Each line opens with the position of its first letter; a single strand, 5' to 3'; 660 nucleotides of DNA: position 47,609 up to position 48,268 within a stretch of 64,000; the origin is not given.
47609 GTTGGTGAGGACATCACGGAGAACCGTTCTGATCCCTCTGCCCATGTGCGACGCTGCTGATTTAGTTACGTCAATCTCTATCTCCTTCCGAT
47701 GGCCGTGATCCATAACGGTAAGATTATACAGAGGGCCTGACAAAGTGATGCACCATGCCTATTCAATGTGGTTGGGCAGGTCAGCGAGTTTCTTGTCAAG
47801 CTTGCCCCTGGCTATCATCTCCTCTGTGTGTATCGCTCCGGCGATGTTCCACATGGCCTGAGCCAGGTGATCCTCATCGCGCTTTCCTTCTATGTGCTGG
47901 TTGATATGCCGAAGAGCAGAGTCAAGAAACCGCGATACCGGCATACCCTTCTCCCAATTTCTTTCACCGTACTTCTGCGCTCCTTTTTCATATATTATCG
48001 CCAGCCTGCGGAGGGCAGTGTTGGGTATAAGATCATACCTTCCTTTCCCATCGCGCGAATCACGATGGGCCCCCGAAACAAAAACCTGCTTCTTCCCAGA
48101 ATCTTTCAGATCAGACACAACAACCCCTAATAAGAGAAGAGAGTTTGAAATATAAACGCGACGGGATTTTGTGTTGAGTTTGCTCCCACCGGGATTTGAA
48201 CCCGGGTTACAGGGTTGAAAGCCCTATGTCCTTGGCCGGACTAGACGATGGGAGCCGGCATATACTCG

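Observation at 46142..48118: Phage-type DUF5664 NTP-pyrophosphohydrolase, SAM-methyltransferase and HTH regulator operon next to tRNA-Glu and the dTTP genes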

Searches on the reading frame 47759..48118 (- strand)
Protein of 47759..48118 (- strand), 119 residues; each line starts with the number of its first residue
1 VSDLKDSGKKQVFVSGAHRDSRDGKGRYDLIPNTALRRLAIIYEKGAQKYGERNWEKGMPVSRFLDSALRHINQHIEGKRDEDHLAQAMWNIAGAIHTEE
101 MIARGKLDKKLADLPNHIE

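Call 3: search_protein_families(library=pfam, proteins=[window:47759-48118:-], max_evalue=0.1)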
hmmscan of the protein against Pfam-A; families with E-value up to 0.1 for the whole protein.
window:47759-48118:- (119 aa): 1 family
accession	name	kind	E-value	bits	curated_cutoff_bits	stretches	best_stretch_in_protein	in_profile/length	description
PF18909.5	dGTP_diPhyd_N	-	1.2e-22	80.2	27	1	17-99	3-90/99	dATP/dGTP diphosphohydrolase, N-terminal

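Call 4: search_protein_families(library=ncbifam, proteins=[window:47759-48118:-], max_evalue=0.1)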
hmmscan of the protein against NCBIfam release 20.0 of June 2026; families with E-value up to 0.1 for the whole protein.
window:47759-48118:- (119 aa): 0 families

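Call 8: find_homologous_proteins(query=window:47759-48118:-)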
Query window:47759-48118:- (119 aa): 1520 proteins with E <= 0.001 among 1543 candidates; the best 120 are listed.
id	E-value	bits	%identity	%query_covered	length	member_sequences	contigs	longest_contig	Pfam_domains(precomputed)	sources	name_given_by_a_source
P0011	1.0e-73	263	100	100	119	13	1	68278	PF18909.6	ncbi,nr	ncbi:MAG: DUF5664 domain-containing protein [Candidatus Marsarchaeota archaeon]|nr:DUF5664 domain-co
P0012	1.7e-65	236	89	100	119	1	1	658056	PF18909.6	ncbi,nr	ncbi:MAG: hypothetical protein KGH57_01795 [Candidatus Micrarchaeota archaeon]|nr:hypothetical prote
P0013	3.5e-63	229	86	100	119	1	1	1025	PF18909.6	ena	-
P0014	1.3e-62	227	86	98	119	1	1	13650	PF18909.6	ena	-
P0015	2.6e-62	226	85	100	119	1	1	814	PF18909.6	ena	-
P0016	1.9e-61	223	85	97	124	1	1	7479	PF18909.6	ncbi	-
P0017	4.2e-59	216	81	100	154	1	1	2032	PF18909.6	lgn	-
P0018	2.7e-52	194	75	96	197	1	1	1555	PF18909.6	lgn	-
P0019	7.0e-52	193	74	96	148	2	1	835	PF18909.6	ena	-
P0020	2.9e-50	187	72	97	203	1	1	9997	PF18909.6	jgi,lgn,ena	-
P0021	3.4e-50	187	71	96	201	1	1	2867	PF18909.6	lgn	-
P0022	4.3e-50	187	71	96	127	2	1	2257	PF18909.6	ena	-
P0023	4.0e-49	184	68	96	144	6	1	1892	PF18909.6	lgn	-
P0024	7.0e-49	183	70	96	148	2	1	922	PF18909.6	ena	-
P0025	3.7e-48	181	69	96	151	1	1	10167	PF18909.6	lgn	-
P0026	1.9e-47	178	72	98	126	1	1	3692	PF18909.6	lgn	-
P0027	4.3e-47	177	68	96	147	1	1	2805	PF18909.6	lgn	-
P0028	5.5e-47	177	68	96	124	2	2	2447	PF18909.6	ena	-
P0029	5.3e-46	174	69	97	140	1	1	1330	PF18909.6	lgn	-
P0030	5.7e-46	173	67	97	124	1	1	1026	PF18909.6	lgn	-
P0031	5.4e-45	170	65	97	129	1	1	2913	PF18909.6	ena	-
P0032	7.0e-45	170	68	96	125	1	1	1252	PF18909.6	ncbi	-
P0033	1.8e-44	169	66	97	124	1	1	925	PF18909.6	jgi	jgi:hypothetical protein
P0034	3.4e-44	168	64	97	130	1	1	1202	PF18909.6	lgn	-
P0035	3.6e-44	168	66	97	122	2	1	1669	PF18909.6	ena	-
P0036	3.7e-44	168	64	97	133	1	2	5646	PF18909.6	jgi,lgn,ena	-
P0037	4.1e-44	168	66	97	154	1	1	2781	PF18909.6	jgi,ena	-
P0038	4.5e-44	167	66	99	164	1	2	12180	PF18909.6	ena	-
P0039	4.6e-44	167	64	97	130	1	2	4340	PF18909.6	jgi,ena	jgi:hypothetical protein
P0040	6.3e-44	167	65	97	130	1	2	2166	PF18909.6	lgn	-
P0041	6.4e-44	167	63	97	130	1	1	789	PF18909.6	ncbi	-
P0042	6.8e-44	167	66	97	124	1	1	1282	PF18909.6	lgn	-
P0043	1.2e-43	166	64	97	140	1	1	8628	PF18909.6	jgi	-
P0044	1.4e-43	166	67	96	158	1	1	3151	PF18909.6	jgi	jgi:hypothetical protein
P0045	1.6e-43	166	64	96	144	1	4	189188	PF18909.6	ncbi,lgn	-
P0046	1.7e-43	166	64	97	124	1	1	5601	PF18909.6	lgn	-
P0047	2.2e-43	165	64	96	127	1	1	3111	PF18909.6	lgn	-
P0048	2.7e-43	165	64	99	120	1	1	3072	PF18909.6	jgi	-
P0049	3.2e-43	165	66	97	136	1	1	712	PF18909.6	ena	-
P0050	3.5e-43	164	66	97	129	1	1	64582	PF18909.6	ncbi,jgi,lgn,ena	-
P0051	3.7e-43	164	64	97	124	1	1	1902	PF18909.6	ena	-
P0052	4.6e-43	164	66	97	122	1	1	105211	PF18909.6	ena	-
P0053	5.0e-43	164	66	97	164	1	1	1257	PF18909.6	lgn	-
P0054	5.2e-43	164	65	97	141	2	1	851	PF18909.6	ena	-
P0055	5.7e-43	164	67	98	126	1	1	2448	PF18909.6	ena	-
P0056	6.0e-43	164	64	97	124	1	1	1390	PF18909.6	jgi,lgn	-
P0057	6.8e-43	164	67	95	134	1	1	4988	PF18909.6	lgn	-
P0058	8.5e-43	163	68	95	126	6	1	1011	PF18909.6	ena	-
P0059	8.6e-43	163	65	97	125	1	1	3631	PF18909.6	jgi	jgi:hypothetical protein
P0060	8.8e-43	163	62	99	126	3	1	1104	PF18909.6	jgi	-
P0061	8.8e-43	163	66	97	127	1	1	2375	PF18909.6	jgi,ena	jgi:hypothetical protein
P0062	1.0e-42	163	63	99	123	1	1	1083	PF18909.6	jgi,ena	-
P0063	1.0e-42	163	63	99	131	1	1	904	PF18909.6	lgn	-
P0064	1.8e-42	162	67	95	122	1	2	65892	PF18909.6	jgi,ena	jgi:hypothetical protein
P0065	1.8e-42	162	65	96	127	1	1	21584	PF18909.6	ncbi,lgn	-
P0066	1.8e-42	162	65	97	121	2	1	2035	PF18909.6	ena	-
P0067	1.9e-42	162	66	94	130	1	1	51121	PF18909.6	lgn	-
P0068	2.0e-42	162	63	96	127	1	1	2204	PF18909.6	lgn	-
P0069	2.3e-42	162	64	99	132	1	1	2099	PF18909.6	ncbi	-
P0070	2.6e-42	162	62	98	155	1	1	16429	PF18909.6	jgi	jgi:hypothetical protein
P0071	2.7e-42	162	65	96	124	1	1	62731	PF18909.6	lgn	-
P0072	2.8e-42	162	63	97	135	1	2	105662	PF18909.6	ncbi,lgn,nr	ncbi:MAG: DUF5664 domain-containing protein [bacterium]|nr:DUF5664 domain-containing protein [bacter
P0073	3.3e-42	161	62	97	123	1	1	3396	PF18909.6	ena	-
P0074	3.7e-42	161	64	70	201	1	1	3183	PF18909.6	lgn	-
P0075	3.8e-42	161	62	99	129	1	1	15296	PF18909.6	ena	-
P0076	3.8e-42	161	62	99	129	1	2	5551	PF18909.6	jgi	jgi:hypothetical protein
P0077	4.3e-42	161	63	97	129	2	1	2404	PF18909.6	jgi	jgi:hypothetical protein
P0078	4.6e-42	161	63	97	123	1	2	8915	PF18909.6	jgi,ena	-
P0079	4.8e-42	161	62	97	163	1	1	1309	PF18909.6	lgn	-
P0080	5.6e-42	161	65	97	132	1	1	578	PF18909.6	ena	-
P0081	6.4e-42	160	62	96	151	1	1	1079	PF18909.6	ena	-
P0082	7.8e-42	160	60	99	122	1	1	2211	PF18909.6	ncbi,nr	ncbi:MAG: hypothetical protein KKA19_09105 [Candidatus Margulisbacteria bacterium]|nr:hypothetical p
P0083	8.7e-42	160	63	96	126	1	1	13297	PF18909.6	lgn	-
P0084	8.7e-42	160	70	90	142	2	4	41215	PF18909.6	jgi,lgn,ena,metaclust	metaclust:\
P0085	9.6e-42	160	62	97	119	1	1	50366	PF18909.6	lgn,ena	-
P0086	1.1e-41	160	63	95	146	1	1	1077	PF18909.6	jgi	jgi:hypothetical protein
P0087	1.3e-41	159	65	97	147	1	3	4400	PF18909.6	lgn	-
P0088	1.3e-41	159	63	95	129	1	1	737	PF18909.6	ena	-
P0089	1.4e-41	159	64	95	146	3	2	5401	PF18909.6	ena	-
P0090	1.4e-41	159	64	98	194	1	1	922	PF18909.6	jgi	-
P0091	1.5e-41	159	64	97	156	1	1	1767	PF18909.6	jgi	jgi:hypothetical protein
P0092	1.6e-41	159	64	97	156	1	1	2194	PF18909.6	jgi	jgi:hypothetical protein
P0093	1.6e-41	159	63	97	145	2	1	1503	PF18909.6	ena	-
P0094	1.7e-41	159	60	97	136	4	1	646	PF18909.6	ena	-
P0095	2.0e-41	159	61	97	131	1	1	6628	PF18909.6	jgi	jgi:hypothetical protein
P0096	2.3e-41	159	68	95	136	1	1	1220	PF18909.6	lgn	-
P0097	2.4e-41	159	62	97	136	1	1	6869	PF18909.6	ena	-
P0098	2.5e-41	159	68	95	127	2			PF18909.6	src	-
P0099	2.5e-41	159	65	97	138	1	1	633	PF18909.6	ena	-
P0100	2.6e-41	158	63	97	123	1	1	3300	PF18909.6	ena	-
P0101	2.6e-41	158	59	97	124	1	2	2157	PF18909.6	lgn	-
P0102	2.6e-41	158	63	97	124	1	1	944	PF18909.6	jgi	jgi:hypothetical protein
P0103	2.7e-41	158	65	95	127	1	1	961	PF18909.6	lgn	-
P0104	2.9e-41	158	64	97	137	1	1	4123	PF18909.6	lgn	-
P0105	2.9e-41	158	60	100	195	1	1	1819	PF18909.6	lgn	-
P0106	3.0e-41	158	62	96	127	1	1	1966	PF18909.6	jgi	-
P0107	3.3e-41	158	62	97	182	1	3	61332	PF18909.6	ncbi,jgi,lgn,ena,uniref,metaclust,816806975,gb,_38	ncbi:hypothetical protein LCGC14_0310810 [marine sediment metagenome]|uniref:dATP/dGTP diphosphohydr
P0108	3.4e-41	158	65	96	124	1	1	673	PF18909.6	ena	-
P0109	3.9e-41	158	61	100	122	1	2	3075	PF18909.6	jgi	jgi:hypothetical protein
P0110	4.1e-41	158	62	97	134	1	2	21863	PF18909.6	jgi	jgi:hypothetical protein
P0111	4.6e-41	158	64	97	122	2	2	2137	PF18909.6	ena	-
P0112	4.7e-41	158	64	97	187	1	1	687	PF18909.6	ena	-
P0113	4.8e-41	158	61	95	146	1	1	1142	PF18909.6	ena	-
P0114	4.9e-41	158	59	98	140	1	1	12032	PF18909.6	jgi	jgi:hypothetical protein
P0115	5.0e-41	158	61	97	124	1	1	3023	PF18909.6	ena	-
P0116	5.0e-41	158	61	99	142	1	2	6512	PF18909.6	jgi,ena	jgi:hypothetical protein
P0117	5.2e-41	157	63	97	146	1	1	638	PF18909.6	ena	-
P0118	5.7e-41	157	62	99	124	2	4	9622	PF18909.6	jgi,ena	-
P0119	5.9e-41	157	63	97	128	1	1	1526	PF18909.6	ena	-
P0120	6.4e-41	157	61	96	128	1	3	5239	PF18909.6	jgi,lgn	jgi:hypothetical protein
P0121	6.4e-41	157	62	97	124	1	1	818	PF18909.6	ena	-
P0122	7.2e-41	157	62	97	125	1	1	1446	PF18909.6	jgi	jgi:hypothetical protein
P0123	9.0e-41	157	60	97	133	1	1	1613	PF18909.6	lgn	-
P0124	9.2e-41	157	63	95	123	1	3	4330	PF18909.6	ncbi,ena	-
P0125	9.5e-41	157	65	95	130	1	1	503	PF18909.6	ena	-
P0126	9.8e-41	157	59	97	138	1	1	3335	PF18909.6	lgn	-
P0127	1.2e-40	156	63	97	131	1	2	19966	PF18909.6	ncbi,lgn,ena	-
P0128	1.3e-40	156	65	96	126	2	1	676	PF18909.6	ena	-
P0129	1.5e-40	156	61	95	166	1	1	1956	PF18909.6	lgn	-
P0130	1.6e-40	156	62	100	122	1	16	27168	PF18909.6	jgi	jgi:hypothetical protein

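Call 17: search_solved_structures(query=window:47759-48118:-, max_evalue=1, show_alignments=3)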
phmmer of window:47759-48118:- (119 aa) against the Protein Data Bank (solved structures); distinct sequences matched with E-value up to 1: 0.

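Call 20: search_solved_structures(query=A2, max_evalue=10, show_alignments=3)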
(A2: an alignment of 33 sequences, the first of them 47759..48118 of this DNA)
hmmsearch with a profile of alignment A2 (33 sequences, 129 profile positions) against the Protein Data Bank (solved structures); distinct sequences matched with E-value up to 10: 4.
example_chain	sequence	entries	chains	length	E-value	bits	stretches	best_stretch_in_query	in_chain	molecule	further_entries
8auv_a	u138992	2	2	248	0.74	12.7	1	59-76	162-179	uS3 (40S ribosomal protein S3) | 40S ribosomal protein S3-2-like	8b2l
9vth_SB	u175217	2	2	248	0.74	12.7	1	59-76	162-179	30S ribosomal protein S3, chloroplastic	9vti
1dof_A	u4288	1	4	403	1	12.3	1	34-113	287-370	ADENYLOSUCCINATE LYASE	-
7qiy_D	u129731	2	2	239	1.4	11.9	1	59-75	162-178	KH type-2 domain-containing protein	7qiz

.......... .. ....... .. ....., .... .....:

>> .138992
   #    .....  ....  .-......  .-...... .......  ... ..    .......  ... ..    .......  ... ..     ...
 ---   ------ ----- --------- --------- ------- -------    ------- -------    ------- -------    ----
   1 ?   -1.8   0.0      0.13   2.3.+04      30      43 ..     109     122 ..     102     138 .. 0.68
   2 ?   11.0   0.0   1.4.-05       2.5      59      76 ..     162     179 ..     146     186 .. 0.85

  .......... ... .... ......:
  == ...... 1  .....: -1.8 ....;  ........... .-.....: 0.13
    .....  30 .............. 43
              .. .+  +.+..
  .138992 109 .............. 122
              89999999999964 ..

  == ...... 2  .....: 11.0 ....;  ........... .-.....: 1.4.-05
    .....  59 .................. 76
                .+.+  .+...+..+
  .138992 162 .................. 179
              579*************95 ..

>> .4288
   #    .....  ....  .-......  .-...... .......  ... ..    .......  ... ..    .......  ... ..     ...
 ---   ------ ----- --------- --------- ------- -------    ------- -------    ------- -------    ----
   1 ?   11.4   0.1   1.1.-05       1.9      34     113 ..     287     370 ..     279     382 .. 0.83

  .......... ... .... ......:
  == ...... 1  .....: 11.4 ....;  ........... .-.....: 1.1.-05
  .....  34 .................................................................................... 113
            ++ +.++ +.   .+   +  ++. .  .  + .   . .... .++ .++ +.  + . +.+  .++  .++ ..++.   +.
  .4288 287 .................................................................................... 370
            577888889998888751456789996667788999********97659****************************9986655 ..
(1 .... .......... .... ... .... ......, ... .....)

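Call 27: search_dna_similar(query=window:47759-48118:-, collection=phages, mode=protein, max_rows=25)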
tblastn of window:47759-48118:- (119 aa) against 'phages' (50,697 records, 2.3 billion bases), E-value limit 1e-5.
Records with a match: 90; places in all: 90; records where one place covers at least 80% of the query: 14.
Best place of each record, by identity: <60% 90.
By first word of the organism name: Arthrobacter 21; Gordonia 20; Caudoviricetes 7; Caulobacter 6; Pseudomonas 5; Edwardsiella 5; Mycobacterium 5; Bacteriophage 4; Brevundimonas 3; uncultured 3; and 9 more.
By host as written in the record: - 19; Gordonia terrae 3612 19; Arthrobacter sp. ATCC 21022 12; Arthrobacter globiformis B-2979 5; Mycobacterium smegmatis mc2 155 5; Pseudomonas syringae pv. phaseolicola Cuneo #6_18 4; Arthrobacter globiformis NRRL B-2979 SEA 3; Faecalibacterium prausnitzii 2; and 17 more.
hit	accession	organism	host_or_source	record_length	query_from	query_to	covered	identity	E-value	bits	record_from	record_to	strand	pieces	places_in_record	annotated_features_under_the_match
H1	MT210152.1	Bacillus phage vB_Bacillus_1020A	Bacillus sp.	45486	4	119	97%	48.3%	2e-31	121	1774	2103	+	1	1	endodeoxyribonuclease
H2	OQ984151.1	Phage C75C1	-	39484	1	114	96%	43.9%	2e-27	110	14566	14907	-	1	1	hypothetical protein (x2) | single strand DNA binding protein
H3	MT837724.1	Bacteriophage sp.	human fecal samples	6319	4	99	81%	47.9%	7e-21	92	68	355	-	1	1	record has no annotation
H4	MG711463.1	Faecalibacterium phage FP_oengus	Faecalibacterium prausnitzii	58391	4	111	91%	41.7%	2e-19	87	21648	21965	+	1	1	hypothetical protein (x2)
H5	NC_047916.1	Faecalibacterium phage FP_oengus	Faecalibacterium prausnitzii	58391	4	111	91%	41.7%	2e-19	87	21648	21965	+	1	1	DUF5664 domain-containing protein | hypothetical protein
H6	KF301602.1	Caulobacter phage Cr30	Caulobacter crescentus CB15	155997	12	109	82%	36.5%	5e-6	49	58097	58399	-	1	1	hypothetical protein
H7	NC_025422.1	Caulobacter phage Cr30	Caulobacter crescentus CB15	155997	12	109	82%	36.5%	5e-6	49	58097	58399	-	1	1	dATP / dGTP pyrophosphohydrolase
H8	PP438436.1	Leptolyngbya phage Lbo-JY46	Leptolyngbya boryana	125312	4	91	74%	40.0%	9e-11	63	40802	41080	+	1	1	hypothetical protein (x2)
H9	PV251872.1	Gordonia phage Abscondus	Gordonia terrae 3612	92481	1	91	76%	38.1%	3e-7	53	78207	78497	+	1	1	144: hypothetical protein | 143: phosphatase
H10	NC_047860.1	Caulobacter phage Lullwater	Caulobacter crescentus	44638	23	118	81%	35.6%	2e-8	56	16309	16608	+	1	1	dATP / dGTP pyrophosphohydrolase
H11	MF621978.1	Caulobacter phage Lullwater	Caulobacter vibrioides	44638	23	118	81%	35.6%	2e-8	56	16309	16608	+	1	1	hypothetical protein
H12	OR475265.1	Gordonia phage Culver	Gordonia terrae CAG3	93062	1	91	76%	37.1%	2e-7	53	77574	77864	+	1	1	145: hypothetical protein | 144: 5' nucleotidase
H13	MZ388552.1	Gordonia phage Norvs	Gordonia terrae 3612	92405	1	91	76%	37.1%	2e-7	53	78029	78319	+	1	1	143: hypothetical protein | 142: hypothetical protein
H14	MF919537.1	Gordonia phage Toniann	Gordonia terrae 3612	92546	1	91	76%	37.1%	2e-7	53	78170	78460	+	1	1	hypothetical protein | phosphatase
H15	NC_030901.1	Gordonia phage ClubL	Gordonia terrae 3612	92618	1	91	76%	37.1%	2e-7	53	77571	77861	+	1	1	145: hypothetical protein | 144: phosphatase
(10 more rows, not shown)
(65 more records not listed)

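Call 28: find_related_loci(query=A2, collection=genome_contigs, flank=5000)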
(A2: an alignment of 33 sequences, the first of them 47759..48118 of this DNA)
Query A2 (119 aa) in genome_contigs; peptide patterns used: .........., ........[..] (x = any residue, [..] = any of these).
508 stretches matched a pattern; 208 encode a relative of the query (tblastn E <= 1e-3); the best 80 are kept; 80 distinct loci.
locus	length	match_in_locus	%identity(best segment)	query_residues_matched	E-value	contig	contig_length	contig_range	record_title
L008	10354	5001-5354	89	1-118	1e-70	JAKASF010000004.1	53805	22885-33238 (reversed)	MAG: Candidatus Micrarchaeota archaeon isolate YP1.bin29 NODE_552_length_53805_cov_2.234901, whole genome shotgun sequen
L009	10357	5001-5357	90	1-119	7e-71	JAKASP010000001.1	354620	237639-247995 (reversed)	MAG: Candidatus Micrarchaeota archaeon isolate YP1.bin59 NODE_30_length_354620_cov_12.348470, whole genome shotgun seque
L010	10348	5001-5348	92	4-119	1e-70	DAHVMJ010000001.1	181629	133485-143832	MAG TPA_asm: Candidatus Micrarchaeota archaeon isolate clean546 NODE_1_length_181629_cov_7.566091, whole genome shotgun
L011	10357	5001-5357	89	1-119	5e-70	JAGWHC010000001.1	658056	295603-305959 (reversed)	MAG: Candidatus Micrarchaeota archaeon isolate REEA67 REEA67_1_length_658056_cov_14.283628, whole genome shotgun sequenc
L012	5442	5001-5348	85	4-119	5e-66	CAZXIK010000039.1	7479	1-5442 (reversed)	MAG TPA_asm: Candidatus Micrarchaeota archaeon isolate SRP093762_co1_24 genome assembly, contig: NODE_5458_length_7479_c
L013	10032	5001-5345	66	3-117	1e-48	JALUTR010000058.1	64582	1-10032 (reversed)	MAG: Candidatus Neomarinimicrobiota bacterium isolate 128-326_maxbin2_scaf2bin.003 128-326_scaffold_143_c1, whole genome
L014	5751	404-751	60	4-119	4e-45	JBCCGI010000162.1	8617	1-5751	MAG: Planctomycetota bacterium isolate P01_B01_bin.4 k141_1397246_length_8617_cov_25.8752, whole genome shotgun sequence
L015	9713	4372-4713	61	5-118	2e-44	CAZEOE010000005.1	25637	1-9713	MAG TPA_asm: Candidatus Woesearchaeota archaeon isolate SRP329715_co1_212 genome assembly, contig: NODE_2725_length_2563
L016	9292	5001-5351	56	3-119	2e-41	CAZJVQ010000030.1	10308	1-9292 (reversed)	MAG TPA_asm: Candidatus Woesearchaeota archaeon isolate binchicken_co136_21 genome assembly, contig: NODE_2889_length_10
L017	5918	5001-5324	61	4-117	3e-41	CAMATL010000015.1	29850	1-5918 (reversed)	MAG: candidate division TM6 bacterium GW2011_GWF2_37_49 isolate LH-02apr19-206 genome assembly, contig: LH-02apr19-C3086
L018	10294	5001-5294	65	4-101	6e-41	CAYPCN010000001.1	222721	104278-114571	MAG TPA_asm: uncultured bacterium isolate SRP263991_co7_310 genome assembly, contig: NODE_16_length_222721_cov_7.666451,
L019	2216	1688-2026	55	5-117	2e-40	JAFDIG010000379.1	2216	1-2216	MAG: Deltaproteobacteria bacterium isolate Meg22_1214_Bin_77 Meg22_1214_Bin_77_scaffold_205341, whole genome shotgun seq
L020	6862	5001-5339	55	2-114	1e-39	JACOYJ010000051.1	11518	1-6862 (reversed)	MAG: Candidatus Pacearchaeota archaeon isolate NC_groundwater_176_Ag_S-0.1um_34_9 S4_GD2017_2_S1_scaffold_3806, whole ge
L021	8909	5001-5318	61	4-115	2e-39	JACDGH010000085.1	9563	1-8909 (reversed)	MAG: Parachlamydiaceae bacterium isolate MGR_bin407 SD2908_NODE_3291_length_9563_cov_0.961954, whole genome shotgun sequ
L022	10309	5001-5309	56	3-105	5e-38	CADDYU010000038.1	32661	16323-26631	Methylococcaceae bacterium isolate 8 genome assembly, contig: NODE_757_length_32661_cov_11.559077, whole genome shotgun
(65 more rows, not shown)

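Call 37: search_protein_families(library=padloc, proteins=[window:47759-48118:-], max_evalue=0.01)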
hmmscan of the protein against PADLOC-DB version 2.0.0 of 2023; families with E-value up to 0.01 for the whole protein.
window:47759-48118:- (119 aa): 0 families

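Call 47: search_protein_families(library=pfam, alignment_id=A3, max_evalue=0.0001)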
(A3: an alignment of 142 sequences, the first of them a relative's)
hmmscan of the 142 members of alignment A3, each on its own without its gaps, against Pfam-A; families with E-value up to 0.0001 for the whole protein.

A. member 1, L013:4397-4960:+ (187 aa): 1 family
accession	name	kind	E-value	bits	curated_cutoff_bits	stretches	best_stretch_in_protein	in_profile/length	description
PF05869.16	Dam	-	2.6e-11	43.9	28.1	1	37-161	9-141/169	DNA N-6-adenine-methyltransferase (Dam)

B. families by the number of members that match (of 142 scanned): 56 families (the first 25 are shown)
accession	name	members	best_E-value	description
PF19263.5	DUF5906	10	3.1e-24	Family of unknown function (DUF5906)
PF06941.18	NT5C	5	1.7e-20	5' nucleotidase, deoxy (Pyrimidine), cytosolic type C protein (NT5C)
PF05014.21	Nuc_deoxyrib_tr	5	4.3e-08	Nucleoside 2-deoxyribosyltransferase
PF15891.11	Nuc_deoxyri_tr2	4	3e-08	Nucleoside 2-deoxyribosyltransferase like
PF00929.31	RNase_T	3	1e-13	Exonuclease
PF02867.20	Ribonuc_red_lgC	2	7e-105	Ribonucleotide reductase, barrel domain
PF13298.12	LigD_N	2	1.9e-39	DNA Ligase D 3'-phosphoesterase domain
PF01522.26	Polysacc_deac_1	2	1.7e-28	Polysaccharide deacetylase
PF09152.16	DUF1937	2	7.1e-24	Domain of unknown function (DUF1937)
PF00317.26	Ribonuc_red_lgN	2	2.9e-13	Ribonucleotide reductase, all-alpha domain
PF07676.18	PD40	2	5e-12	WD40-like Beta Propeller Repeat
PF00591.27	Glycos_transf_3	2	2.3e-11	Glycosyl transferase family, a/b domain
PF00930.27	DPPIV_N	2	8.8e-11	Dipeptidyl peptidase IV (DPP IV) N-terminal region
PF08281.18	Sigma70_r4_2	2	7e-09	Sigma-70, region 4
PF25174.1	Beta-prop_THOC3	2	9.7e-09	THOC3 beta-propeller domain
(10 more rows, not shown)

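Call 48: predict_structure(alignment_id=A2)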
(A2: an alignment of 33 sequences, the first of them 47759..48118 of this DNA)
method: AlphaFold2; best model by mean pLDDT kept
length: 119 residues; sequences in the alignment: 33
mean_pLDDT: 87.5   pTM: 0.72
mean pLDDT of the five models: 87.5, 86.7, 86.1, 85.2, 83.7
residues with pLDDT >= 90: 71; 70-90: 39; 50-70: 5; < 50: 4
segments of 3 or more residues with pLDDT < 50: 1-4
pLDDT, mean of each block of 10 residues (from residue 1): 57 85 77 94 89 80 97 97 95 95 95 87
secondary structure, 60 per line:
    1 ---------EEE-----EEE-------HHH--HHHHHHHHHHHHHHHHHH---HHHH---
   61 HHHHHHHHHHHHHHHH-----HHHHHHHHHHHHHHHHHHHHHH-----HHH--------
elements in order: E10-12 E18-20 H33-50 H54-57 H61-76 H82-103
